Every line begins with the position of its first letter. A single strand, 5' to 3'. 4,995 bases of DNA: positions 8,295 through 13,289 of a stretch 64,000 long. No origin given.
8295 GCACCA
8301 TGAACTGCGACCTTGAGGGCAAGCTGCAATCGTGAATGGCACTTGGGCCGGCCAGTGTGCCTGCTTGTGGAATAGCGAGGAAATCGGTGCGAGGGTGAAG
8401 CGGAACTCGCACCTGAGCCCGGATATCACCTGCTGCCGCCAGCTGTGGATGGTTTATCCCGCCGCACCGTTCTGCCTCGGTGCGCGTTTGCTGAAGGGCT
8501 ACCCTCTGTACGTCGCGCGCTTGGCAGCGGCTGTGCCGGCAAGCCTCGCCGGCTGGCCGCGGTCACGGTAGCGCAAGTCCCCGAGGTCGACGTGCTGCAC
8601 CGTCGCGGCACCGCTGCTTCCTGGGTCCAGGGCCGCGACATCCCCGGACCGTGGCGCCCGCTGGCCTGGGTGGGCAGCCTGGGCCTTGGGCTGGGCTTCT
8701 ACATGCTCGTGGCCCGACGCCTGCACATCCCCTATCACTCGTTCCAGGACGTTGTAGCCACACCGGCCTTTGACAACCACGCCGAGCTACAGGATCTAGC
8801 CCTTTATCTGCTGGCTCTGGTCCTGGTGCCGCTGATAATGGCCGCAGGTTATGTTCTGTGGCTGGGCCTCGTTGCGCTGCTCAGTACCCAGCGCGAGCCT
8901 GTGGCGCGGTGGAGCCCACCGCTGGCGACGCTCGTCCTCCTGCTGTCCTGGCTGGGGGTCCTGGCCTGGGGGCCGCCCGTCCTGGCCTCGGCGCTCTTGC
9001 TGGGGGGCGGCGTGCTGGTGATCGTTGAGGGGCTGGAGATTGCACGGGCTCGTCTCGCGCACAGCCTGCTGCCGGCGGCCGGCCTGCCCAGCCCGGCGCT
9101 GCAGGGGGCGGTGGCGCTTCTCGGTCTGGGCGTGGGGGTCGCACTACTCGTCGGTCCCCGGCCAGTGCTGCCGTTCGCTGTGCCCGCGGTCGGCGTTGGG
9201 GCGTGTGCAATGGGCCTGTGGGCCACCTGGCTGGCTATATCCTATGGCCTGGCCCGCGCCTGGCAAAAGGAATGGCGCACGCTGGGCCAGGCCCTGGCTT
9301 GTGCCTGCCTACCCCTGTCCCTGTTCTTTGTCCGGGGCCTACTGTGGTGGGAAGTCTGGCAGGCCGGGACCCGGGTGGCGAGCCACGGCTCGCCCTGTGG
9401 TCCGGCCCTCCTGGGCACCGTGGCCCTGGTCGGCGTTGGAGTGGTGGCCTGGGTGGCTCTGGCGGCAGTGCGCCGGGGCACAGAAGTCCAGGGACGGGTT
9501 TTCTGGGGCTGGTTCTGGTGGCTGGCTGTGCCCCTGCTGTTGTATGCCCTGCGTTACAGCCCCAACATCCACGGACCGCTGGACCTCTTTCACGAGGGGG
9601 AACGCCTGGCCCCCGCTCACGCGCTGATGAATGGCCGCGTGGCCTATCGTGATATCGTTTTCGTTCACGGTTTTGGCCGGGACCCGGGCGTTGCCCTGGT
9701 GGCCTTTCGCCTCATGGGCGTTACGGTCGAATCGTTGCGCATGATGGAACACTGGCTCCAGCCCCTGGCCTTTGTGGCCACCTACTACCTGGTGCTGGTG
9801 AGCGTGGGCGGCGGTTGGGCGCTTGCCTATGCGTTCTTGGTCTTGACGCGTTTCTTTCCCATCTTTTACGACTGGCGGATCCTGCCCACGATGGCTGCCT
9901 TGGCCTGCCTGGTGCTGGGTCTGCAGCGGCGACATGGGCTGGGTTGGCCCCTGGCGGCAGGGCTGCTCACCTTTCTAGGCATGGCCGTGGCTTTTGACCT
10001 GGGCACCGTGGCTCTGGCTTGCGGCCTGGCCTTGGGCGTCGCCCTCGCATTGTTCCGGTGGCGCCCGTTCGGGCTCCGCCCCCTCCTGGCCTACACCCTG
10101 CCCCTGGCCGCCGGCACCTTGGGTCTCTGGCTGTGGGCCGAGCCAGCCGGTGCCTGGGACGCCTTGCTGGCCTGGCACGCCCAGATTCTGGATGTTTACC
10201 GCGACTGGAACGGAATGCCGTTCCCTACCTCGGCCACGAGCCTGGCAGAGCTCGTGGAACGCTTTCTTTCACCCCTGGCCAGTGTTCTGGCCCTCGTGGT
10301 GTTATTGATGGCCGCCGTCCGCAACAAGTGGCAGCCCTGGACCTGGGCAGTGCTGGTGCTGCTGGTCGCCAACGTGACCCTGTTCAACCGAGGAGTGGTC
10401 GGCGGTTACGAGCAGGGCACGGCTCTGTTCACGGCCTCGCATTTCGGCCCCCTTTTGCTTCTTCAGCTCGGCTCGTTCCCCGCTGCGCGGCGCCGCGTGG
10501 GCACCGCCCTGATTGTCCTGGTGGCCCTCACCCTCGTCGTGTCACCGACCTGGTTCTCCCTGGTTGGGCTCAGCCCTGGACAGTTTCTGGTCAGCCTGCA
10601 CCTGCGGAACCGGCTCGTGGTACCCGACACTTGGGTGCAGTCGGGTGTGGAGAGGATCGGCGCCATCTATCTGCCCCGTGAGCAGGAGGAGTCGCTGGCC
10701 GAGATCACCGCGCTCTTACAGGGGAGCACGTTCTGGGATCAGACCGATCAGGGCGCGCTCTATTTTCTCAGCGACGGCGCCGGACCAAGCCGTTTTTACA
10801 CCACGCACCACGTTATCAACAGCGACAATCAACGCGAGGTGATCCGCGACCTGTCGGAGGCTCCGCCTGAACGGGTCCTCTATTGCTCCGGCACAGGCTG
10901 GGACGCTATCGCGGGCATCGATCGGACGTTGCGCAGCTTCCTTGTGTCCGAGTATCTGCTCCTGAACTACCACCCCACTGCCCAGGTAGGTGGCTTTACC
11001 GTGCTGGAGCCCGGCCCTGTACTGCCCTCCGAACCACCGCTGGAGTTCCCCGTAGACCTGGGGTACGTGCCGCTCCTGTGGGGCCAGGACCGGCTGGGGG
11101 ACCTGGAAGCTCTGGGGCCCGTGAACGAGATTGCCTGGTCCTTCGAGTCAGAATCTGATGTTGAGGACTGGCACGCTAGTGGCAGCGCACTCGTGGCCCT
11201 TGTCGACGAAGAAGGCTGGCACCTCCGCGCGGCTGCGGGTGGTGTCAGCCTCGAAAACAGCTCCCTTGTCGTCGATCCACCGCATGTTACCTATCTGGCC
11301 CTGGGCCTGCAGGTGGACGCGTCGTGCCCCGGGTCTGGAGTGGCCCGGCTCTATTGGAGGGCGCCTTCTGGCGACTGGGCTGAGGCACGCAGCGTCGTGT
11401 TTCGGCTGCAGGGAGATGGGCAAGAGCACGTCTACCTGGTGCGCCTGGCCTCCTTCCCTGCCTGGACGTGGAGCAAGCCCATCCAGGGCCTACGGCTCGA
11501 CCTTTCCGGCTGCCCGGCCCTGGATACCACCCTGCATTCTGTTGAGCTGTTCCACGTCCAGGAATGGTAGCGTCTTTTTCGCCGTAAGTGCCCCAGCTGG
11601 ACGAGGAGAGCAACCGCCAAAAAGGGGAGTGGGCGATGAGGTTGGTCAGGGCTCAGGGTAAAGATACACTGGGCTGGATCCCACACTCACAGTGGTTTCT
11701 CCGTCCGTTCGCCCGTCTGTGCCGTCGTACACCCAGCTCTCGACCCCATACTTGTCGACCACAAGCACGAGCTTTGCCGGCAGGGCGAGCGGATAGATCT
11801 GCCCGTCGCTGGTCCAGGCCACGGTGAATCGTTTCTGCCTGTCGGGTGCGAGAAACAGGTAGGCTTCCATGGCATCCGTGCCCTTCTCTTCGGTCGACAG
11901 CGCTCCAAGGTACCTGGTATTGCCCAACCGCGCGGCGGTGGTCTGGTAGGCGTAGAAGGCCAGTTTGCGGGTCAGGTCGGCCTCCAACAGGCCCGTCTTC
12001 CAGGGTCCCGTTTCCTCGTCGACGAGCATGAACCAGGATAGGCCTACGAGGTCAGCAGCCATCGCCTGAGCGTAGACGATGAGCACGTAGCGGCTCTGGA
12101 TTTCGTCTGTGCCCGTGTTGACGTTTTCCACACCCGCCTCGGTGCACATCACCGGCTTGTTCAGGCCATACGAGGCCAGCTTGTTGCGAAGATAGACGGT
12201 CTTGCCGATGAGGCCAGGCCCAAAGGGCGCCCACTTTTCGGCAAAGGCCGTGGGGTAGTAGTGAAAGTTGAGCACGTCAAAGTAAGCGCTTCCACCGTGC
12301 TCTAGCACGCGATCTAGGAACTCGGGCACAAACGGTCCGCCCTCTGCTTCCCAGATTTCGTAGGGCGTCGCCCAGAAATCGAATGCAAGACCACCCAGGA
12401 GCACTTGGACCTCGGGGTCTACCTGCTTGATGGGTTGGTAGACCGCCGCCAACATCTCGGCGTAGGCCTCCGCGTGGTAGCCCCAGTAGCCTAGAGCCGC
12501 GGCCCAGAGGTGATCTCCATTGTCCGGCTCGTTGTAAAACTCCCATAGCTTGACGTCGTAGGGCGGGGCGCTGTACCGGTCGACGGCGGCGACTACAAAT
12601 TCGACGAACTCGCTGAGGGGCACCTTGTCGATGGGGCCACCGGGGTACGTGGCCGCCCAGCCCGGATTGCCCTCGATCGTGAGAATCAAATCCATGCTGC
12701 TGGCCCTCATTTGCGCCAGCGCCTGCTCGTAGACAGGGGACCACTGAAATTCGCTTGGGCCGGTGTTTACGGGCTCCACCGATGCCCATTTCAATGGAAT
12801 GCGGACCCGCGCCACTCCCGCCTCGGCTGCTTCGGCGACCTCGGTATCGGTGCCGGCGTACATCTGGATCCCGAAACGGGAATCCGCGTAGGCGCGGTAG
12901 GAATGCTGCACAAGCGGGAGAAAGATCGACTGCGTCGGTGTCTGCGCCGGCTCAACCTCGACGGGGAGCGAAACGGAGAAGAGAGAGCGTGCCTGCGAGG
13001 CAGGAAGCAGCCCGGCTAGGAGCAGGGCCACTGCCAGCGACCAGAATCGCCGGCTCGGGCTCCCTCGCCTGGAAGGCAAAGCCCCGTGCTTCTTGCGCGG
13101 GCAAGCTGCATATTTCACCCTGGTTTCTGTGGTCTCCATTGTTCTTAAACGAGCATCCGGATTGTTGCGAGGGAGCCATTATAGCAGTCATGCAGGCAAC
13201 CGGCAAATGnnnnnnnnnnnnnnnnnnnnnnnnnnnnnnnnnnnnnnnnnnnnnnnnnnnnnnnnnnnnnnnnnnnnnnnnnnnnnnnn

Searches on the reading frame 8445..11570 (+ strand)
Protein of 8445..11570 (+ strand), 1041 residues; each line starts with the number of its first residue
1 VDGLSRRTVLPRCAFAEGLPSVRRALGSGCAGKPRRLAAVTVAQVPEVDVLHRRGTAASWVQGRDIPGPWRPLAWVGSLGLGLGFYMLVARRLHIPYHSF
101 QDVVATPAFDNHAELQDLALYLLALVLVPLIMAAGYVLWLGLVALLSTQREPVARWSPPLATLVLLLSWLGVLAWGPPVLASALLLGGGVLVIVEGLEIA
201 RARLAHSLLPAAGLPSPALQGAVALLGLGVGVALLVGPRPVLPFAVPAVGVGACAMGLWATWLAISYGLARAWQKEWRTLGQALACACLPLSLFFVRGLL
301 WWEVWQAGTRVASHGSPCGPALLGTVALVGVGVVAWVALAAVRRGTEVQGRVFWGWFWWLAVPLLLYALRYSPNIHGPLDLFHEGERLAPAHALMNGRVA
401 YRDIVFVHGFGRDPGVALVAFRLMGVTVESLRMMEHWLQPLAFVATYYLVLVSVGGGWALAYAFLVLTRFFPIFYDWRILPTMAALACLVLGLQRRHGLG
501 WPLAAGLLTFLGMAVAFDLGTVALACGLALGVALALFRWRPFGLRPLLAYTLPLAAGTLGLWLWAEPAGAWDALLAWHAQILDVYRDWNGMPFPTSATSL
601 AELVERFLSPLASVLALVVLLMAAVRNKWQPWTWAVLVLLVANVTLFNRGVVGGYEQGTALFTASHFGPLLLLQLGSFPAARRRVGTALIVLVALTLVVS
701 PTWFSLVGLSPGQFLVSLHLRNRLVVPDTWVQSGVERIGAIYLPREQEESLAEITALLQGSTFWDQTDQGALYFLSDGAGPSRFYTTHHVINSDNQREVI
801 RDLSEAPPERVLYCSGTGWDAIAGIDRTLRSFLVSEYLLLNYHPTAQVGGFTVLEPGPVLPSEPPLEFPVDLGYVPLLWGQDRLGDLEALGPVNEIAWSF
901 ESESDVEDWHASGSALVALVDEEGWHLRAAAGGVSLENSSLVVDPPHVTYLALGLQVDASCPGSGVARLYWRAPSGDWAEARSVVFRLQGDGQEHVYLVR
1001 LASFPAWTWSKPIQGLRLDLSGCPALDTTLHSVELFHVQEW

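Call 14: search_protein_families(library=pfam, proteins=[window:8445-11570:+], max_evalue=0.01)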
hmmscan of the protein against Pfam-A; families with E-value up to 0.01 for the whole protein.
window:8445-11570:+ (1041 aa): 0 families

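Call 28: find_related_loci(query=window:8445-11570:+, collection=genome_contigs, flank=10000)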
Query window:8445-11570:+ (1041 aa) in genome_contigs; peptide patterns used: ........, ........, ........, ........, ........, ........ (x = any residue, [..] = any of these).
21 stretches matched a pattern, but none encodes a relative of the query by tblastn (E <= 1e-3).

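Call 29: find_homologous_proteins(query=window:8592-11570:+)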
Query window:8592-11570:+ (992 aa): 22 proteins with E <= 0.001 among 8000 candidates.
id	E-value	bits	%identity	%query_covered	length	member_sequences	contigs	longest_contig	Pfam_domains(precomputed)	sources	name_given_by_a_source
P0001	0.0e+0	2222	100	100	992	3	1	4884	-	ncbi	-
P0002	0.0e+0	1630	77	100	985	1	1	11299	-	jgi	jgi:hypothetical protein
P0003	0.0e+0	1462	68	98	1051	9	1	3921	-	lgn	-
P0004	7.0e-281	953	50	98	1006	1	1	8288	-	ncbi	-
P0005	2.5e-278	944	49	100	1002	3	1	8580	-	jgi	jgi:hypothetical protein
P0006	1.0e-269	916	49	99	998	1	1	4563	-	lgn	-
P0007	5.7e-260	884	47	99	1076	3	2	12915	-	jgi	jgi:hypothetical protein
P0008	4.4e-257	874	46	100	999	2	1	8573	-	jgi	jgi:hypothetical protein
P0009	2.4e-255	868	46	100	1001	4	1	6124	-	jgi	-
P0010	7.5e-255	867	47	99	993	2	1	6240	-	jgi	jgi:hypothetical protein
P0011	2.3e-254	865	47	98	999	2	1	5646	-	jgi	jgi:hypothetical protein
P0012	1.0e-245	836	44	98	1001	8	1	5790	-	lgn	-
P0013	2.1e-243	829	45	98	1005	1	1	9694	-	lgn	-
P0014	5.3e-235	801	52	75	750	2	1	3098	-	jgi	jgi:hypothetical protein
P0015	2.3e-234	799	44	99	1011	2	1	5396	-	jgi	-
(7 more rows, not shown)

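Call 30: find_encoding_contigs(protein=P0002, flank=10000, max_places=4)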
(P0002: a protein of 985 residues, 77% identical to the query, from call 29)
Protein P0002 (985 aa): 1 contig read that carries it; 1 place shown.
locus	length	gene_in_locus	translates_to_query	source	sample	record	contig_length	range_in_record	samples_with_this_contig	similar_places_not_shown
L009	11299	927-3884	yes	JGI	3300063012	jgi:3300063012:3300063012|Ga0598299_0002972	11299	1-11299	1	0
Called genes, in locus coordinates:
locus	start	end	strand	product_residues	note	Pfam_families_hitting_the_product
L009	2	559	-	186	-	?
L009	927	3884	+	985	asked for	-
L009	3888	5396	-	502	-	PF00150:Cellulase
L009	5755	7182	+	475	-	-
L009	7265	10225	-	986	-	PF17389:Bac_rhamnosid6H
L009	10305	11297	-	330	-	PF00133:tRNA-synt_1, PF08264:Anticodon_1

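Call 31: find_encoding_contigs(protein=P0003, flank=10000, max_places=4)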
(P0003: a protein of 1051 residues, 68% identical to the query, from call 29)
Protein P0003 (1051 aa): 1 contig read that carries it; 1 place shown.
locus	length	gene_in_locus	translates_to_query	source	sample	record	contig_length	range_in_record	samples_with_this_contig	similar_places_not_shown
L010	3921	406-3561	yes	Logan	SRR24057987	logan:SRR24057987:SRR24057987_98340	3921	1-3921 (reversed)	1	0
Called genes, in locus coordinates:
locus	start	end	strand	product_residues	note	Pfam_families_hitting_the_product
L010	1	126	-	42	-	?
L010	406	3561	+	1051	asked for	-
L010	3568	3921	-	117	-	?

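Call 32: find_encoding_contigs(protein=P0004, flank=10000, max_places=4)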
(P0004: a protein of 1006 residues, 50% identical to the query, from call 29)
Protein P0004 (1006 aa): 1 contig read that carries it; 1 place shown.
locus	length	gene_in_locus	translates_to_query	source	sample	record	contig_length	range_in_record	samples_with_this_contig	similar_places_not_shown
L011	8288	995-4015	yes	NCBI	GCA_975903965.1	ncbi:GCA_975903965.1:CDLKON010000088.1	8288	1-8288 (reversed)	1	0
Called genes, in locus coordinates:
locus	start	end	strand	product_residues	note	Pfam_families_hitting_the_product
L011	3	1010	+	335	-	?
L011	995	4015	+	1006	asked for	-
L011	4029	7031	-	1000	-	PF17389:Bac_rhamnosid6H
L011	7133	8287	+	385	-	?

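Call 69: search_protein_families(library=ncbifam, proteins=[window:8592-11570:+], max_evalue=0.01)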
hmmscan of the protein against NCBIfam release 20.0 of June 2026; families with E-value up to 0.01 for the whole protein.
window:8592-11570:+ (992 aa): 0 families

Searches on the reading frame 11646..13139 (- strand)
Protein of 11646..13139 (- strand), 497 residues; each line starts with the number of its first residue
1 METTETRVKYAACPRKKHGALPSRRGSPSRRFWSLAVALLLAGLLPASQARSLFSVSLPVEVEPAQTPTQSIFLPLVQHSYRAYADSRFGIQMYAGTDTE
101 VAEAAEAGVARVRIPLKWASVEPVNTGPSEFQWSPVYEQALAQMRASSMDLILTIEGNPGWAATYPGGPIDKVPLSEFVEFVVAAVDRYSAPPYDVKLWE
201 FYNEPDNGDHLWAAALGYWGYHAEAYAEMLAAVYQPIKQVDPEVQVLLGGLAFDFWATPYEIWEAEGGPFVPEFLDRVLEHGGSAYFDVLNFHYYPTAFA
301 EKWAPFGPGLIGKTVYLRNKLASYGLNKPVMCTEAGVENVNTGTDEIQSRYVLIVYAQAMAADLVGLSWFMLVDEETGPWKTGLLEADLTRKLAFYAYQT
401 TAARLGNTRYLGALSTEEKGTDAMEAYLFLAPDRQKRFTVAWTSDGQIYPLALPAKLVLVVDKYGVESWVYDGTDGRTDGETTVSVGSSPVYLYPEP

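Call 14: search_protein_families(library=pfam, proteins=[window:11646-13139:-], max_evalue=0.01)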
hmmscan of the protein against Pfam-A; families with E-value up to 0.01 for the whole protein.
window:11646-13139:- (497 aa): 1 family
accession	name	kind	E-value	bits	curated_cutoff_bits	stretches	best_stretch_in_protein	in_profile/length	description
PF00150.24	Cellulase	-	2.3e-07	31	23.5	1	96-360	22-256/272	Cellulase (glycosyl hydrolase family 5)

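Call 20: find_encoding_contigs(protein=window:11646-13139:-, flank=10000, max_places=10)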
Protein window:11646-13139:- (497 aa): 4 contigs read that carry it; 2 places shown.
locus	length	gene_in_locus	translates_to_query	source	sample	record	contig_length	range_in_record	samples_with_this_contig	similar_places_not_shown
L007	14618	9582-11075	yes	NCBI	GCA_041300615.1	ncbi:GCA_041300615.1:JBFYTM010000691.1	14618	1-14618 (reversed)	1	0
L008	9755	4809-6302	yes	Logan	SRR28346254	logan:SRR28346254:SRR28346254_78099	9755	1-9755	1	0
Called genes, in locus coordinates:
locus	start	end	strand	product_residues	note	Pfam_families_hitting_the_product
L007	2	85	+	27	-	?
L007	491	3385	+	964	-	PF00133:tRNA-synt_1, PF09334:tRNA-synt_1g, PF13603:tRNA-synt_1_2, PF00133:tRNA-synt_1, PF08264:Anticodon_1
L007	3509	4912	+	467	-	PF13727:CoA_binding_3, PF02397:Bac_transf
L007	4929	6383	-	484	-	PF00150:Cellulase (weak)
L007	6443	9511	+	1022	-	PF17390:Bac_rhamnosid_C (faint), PF05592:Bac_rhamnosid (faint), PF17389:Bac_rhamnosid6H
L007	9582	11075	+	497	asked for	PF00150:Cellulase (weak)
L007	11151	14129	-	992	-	-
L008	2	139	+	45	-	?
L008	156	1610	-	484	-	PF00150:Cellulase (weak)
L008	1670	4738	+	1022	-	PF05592:Bac_rhamnosid (faint), PF17389:Bac_rhamnosid6H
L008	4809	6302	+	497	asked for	PF00150:Cellulase (weak)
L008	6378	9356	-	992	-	-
